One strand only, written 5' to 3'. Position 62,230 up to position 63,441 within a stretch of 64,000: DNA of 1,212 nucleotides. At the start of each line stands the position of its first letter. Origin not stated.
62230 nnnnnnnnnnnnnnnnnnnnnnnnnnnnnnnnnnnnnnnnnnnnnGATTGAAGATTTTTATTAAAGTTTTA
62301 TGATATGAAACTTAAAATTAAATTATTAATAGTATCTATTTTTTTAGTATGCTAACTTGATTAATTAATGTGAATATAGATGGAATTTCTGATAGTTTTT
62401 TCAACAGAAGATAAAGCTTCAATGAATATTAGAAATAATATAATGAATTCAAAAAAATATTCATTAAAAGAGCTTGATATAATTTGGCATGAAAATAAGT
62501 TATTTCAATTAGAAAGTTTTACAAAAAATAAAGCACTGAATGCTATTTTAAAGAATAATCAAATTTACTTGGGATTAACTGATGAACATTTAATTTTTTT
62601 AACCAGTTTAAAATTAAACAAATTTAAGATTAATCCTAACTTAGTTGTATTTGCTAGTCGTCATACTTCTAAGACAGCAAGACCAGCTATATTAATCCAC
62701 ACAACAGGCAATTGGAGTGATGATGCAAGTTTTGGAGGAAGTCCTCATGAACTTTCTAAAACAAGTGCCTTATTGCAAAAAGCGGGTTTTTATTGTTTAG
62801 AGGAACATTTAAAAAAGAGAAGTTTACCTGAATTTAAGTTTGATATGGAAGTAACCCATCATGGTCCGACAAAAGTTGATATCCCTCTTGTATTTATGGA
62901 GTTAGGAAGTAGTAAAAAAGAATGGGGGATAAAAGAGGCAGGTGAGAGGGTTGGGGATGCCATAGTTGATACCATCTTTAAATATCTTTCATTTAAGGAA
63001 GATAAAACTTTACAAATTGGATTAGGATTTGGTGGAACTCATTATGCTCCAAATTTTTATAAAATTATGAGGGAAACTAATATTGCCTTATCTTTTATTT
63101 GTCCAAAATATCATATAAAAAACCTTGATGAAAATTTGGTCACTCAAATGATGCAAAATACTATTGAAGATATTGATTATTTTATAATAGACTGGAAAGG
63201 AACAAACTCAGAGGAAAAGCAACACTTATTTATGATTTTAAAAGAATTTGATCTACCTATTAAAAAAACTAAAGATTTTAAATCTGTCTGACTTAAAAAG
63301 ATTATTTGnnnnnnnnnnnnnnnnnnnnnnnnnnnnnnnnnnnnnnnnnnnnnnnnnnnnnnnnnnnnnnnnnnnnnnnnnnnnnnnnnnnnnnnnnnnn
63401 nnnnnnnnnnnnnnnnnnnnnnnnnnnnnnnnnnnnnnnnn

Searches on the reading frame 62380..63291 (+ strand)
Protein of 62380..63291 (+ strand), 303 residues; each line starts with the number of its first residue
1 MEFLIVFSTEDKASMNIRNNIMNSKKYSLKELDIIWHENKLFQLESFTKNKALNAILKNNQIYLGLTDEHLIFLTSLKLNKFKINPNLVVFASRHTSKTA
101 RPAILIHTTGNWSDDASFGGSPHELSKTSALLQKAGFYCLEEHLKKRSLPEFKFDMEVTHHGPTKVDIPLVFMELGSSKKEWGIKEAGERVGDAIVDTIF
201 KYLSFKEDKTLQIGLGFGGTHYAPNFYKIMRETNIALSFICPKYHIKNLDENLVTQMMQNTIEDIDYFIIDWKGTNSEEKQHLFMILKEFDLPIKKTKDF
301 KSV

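Call 64: search_protein_families(library=pfam, proteins=[window:62380-63291:+], max_evalue=0.0001)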
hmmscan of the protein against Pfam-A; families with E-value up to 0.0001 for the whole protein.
window:62380-63291:+ (303 aa): 1 family
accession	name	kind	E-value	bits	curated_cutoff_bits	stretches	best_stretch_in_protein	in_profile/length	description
PF04414.18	tRNA_deacylase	-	2.1e-57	194.4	33.6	1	84-293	3-203/205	D-aminoacyl-tRNA deacylase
